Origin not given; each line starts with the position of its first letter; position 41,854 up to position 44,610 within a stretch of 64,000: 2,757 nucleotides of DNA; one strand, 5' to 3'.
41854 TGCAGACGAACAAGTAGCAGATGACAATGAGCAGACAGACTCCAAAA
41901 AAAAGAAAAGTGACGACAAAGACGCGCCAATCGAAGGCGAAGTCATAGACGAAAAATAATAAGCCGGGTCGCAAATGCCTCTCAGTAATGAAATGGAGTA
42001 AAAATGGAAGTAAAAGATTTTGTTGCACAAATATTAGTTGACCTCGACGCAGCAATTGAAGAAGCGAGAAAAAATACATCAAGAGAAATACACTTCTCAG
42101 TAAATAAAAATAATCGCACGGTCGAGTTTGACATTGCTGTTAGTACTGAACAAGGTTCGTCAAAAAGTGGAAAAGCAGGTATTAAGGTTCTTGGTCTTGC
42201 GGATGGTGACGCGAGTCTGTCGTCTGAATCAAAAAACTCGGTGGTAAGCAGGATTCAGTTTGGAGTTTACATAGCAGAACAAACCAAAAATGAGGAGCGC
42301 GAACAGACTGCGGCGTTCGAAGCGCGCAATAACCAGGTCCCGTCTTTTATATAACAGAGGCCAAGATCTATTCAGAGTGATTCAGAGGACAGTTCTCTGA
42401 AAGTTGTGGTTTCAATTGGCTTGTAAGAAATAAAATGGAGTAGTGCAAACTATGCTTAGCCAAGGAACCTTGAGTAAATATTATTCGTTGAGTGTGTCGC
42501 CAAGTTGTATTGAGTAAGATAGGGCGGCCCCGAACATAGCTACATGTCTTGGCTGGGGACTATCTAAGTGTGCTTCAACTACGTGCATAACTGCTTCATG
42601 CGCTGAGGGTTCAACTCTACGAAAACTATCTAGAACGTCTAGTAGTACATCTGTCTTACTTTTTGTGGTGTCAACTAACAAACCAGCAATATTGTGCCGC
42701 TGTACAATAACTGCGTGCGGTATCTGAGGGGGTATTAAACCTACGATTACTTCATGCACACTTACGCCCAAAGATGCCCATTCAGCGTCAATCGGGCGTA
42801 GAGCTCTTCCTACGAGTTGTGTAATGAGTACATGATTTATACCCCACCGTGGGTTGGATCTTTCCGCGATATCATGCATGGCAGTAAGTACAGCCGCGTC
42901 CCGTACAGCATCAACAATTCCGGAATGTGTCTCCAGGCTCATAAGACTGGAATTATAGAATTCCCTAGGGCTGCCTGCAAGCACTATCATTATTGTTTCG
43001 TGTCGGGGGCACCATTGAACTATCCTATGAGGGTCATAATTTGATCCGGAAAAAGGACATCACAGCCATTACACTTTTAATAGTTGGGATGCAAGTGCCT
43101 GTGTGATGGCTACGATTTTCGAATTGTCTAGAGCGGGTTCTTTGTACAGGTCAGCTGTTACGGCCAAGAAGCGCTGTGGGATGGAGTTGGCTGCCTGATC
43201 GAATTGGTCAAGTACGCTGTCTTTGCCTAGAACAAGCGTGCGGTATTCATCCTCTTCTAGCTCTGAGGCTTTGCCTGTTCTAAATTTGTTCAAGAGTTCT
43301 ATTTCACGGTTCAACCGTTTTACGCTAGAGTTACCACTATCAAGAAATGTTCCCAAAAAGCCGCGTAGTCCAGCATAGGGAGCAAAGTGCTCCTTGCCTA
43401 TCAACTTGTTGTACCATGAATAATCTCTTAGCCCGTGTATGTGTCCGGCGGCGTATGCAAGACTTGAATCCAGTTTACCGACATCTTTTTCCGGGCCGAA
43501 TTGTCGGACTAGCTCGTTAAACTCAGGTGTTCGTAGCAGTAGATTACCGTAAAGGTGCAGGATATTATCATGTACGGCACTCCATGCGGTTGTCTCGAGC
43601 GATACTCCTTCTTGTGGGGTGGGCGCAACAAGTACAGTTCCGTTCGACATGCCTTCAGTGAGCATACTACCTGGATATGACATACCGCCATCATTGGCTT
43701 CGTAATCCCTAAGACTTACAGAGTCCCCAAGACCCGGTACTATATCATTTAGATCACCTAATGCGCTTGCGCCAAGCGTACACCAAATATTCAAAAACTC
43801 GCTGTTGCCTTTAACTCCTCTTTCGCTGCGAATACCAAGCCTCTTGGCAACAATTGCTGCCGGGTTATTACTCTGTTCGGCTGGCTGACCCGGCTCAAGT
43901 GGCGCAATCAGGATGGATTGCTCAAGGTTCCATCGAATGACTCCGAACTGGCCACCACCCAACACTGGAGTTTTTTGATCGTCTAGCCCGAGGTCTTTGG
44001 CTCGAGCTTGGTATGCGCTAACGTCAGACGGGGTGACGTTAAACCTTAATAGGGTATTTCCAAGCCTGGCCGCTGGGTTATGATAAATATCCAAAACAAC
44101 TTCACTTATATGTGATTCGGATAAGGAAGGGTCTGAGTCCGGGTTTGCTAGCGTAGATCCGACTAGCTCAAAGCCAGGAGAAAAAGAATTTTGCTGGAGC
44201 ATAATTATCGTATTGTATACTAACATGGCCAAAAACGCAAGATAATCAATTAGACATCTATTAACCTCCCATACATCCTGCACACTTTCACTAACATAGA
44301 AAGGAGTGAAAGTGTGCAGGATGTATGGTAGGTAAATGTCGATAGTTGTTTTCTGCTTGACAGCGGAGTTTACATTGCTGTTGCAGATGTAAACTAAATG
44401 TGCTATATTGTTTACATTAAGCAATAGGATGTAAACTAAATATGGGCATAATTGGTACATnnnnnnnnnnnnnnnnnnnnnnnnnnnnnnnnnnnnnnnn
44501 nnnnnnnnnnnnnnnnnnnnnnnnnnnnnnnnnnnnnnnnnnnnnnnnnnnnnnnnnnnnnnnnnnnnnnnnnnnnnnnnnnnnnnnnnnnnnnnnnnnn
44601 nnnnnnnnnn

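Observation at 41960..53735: About 12 kb accessory island splits the dnaK-dnaJ pair and carries conflict-system-like genes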

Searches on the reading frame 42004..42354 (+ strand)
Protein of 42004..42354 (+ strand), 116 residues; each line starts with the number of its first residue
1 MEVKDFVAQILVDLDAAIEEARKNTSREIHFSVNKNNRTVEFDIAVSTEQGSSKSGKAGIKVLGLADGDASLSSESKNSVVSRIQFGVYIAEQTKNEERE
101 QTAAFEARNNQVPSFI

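Call 3: search_protein_families(library=pfam, proteins=[window:42004-42354:+], max_evalue=0.01)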
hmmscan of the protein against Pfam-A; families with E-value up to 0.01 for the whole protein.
window:42004-42354:+ (116 aa): 1 family
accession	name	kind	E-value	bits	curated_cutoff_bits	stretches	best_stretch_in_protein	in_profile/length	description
PF19631.4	Trypco2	-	3.5e-05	24.4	24.2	1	2-85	2-73/78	Trypsin-co-occurring domain 2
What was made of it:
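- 42004..42354 (+): i1, a 116-aa Trypco2-like small protein. It is the first gene after dnaK. PF19631, 24.4 bits against cutoff 24.2 (call 3).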

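Call 11: search_protein_families(library=padloc, proteins=[window:42004-42354:+], max_evalue=0.01)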
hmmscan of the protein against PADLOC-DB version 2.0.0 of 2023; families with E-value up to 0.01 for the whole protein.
window:42004-42354:+ (116 aa): 0 families

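Call 12: search_protein_families(library=ncbifam, proteins=[window:42004-42354:+], max_evalue=0.01)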
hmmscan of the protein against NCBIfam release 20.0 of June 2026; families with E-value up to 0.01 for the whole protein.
window:42004-42354:+ (116 aa): 0 families

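Call 13: search_protein_families(library=phrogs, proteins=[window:42004-42354:+], max_evalue=0.01)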
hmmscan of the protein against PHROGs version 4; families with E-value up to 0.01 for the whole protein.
window:42004-42354:+ (116 aa): 1 family
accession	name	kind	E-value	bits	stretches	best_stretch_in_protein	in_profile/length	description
phrog_18568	-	unknown function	0.0038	18.3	1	1-109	1-105/118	-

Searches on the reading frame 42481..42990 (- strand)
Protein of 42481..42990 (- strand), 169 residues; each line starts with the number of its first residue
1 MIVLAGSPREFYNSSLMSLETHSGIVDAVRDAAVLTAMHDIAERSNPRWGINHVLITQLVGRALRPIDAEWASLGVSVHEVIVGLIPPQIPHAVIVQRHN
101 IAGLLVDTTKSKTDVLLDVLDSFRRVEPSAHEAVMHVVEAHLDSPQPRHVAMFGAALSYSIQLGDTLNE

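Call 3: search_protein_families(library=pfam, proteins=[window:42481-42990:-], max_evalue=0.01)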
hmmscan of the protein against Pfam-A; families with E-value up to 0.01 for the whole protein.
window:42481-42990:- (169 aa): 0 families

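Call 11: search_protein_families(library=padloc, proteins=[window:42481-42990:-], max_evalue=0.01)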
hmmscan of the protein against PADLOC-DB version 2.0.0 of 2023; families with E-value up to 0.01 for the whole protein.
window:42481-42990:- (169 aa): 0 families

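Call 12: search_protein_families(library=ncbifam, proteins=[window:42481-42990:-], max_evalue=0.01)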
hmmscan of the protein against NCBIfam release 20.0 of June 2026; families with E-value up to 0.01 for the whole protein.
window:42481-42990:- (169 aa): 0 families

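Call 13: search_protein_families(library=phrogs, proteins=[window:42481-42990:-], max_evalue=0.01)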
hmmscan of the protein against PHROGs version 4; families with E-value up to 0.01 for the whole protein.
window:42481-42990:- (169 aa): 0 families

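Call 91: search_protein_representatives(protein=window:42481-42990:-)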
Query: 169 residues. Proteins with E-value up to 0.001 (for the whole library): 9; up to 1e-10: 5; up to 1e-30: 3. The best 9 are listed.
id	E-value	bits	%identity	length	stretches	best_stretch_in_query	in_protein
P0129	2.5e-65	235.7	69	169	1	1-168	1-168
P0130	1.9e-32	128.8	47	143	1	26-164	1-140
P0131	1.5e-31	125.9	68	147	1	17-107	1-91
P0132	2.9e-27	112.0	42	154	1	23-164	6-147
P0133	4.9e-22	95.0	38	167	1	23-165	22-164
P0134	7.7e-10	55.4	39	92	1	82-164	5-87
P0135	8.2e-08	48.8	34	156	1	25-164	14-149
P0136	5.3e-07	46.2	41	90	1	20-92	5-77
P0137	5.7e-07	46.1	57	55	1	116-166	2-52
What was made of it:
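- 42481..42990 (-): i2, a 169-aa protein of a tiny family, convergent with i1. It is not an HD domain. 9 homologs among 1.84 billion representatives (call 91).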

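Call 93: search_solved_structures(query=A6, max_evalue=1)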
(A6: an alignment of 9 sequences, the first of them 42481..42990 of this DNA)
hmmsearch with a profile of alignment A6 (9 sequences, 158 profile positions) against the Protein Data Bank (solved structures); distinct sequences matched with E-value up to 1: 1.
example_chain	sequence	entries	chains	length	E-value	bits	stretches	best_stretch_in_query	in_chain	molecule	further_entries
7kv5_AAA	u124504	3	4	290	0.95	12.7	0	43-93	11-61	PKD domain protein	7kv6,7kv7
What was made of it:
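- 42481..42990 (-): No PDB profile hit (call 93).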

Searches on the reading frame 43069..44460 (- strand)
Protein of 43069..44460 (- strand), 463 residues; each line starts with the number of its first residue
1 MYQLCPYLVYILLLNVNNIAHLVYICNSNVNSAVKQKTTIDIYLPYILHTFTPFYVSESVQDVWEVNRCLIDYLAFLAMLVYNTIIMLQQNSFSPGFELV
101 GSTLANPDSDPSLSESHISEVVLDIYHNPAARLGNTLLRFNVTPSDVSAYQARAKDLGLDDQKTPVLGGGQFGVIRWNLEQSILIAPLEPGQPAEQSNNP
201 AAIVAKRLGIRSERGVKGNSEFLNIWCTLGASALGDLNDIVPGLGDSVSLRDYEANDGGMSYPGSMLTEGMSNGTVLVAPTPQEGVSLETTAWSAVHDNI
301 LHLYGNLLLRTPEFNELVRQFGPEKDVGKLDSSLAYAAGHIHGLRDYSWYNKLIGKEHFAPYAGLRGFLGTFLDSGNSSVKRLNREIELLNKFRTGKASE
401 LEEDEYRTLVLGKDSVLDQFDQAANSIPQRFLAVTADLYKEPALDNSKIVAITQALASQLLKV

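Call 3: search_protein_families(library=pfam, proteins=[window:43069-44460:-], max_evalue=0.01)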
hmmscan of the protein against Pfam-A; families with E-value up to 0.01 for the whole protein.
window:43069-44460:- (463 aa): 0 families

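Call 11: search_protein_families(library=padloc, proteins=[window:43069-44460:-], max_evalue=0.01)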
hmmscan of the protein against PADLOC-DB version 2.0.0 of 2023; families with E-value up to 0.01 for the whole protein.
window:43069-44460:- (463 aa): 0 families

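Call 12: search_protein_families(library=ncbifam, proteins=[window:43069-44460:-], max_evalue=0.01)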
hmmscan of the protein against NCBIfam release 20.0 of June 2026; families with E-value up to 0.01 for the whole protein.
window:43069-44460:- (463 aa): 0 families

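Call 13: search_protein_families(library=phrogs, proteins=[window:43069-44460:-], max_evalue=0.01)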
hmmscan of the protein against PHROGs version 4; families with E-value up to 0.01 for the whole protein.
window:43069-44460:- (463 aa): 0 families

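Call 57: find_homologous_proteins(query=window:43069-44202:-, max_evalue=0.001)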
Query window:43069-44202:- (377 aa): 3 proteins with E <= 0.001 among 4547 candidates.
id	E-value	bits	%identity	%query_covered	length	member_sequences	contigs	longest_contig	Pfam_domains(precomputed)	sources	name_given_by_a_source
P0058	4.9e-248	840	100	100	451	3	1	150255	-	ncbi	-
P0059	7.7e-193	659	99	79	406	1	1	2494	-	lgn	-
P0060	6.8e-96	340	48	96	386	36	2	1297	-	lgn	-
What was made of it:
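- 43069..44202 (-): i3, about 377 aa (the ORF stays open to 44460). It is a near-ORFan. One non-self homolog, P0060, at 48% (call 57).
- Tried and rejected: i3: near-ORFan, so no structure prediction was attempted (call 57).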

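Call 70: find_encoding_contigs(protein=P0059, flank=10000, max_places=6)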
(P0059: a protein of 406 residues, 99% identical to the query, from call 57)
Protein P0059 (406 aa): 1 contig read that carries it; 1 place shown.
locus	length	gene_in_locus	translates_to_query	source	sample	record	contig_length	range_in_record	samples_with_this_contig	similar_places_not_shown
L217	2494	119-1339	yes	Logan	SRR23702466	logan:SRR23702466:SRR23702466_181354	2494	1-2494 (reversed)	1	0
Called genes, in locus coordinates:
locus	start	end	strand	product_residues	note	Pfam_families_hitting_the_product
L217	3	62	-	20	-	?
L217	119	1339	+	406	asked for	-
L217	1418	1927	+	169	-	-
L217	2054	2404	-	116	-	-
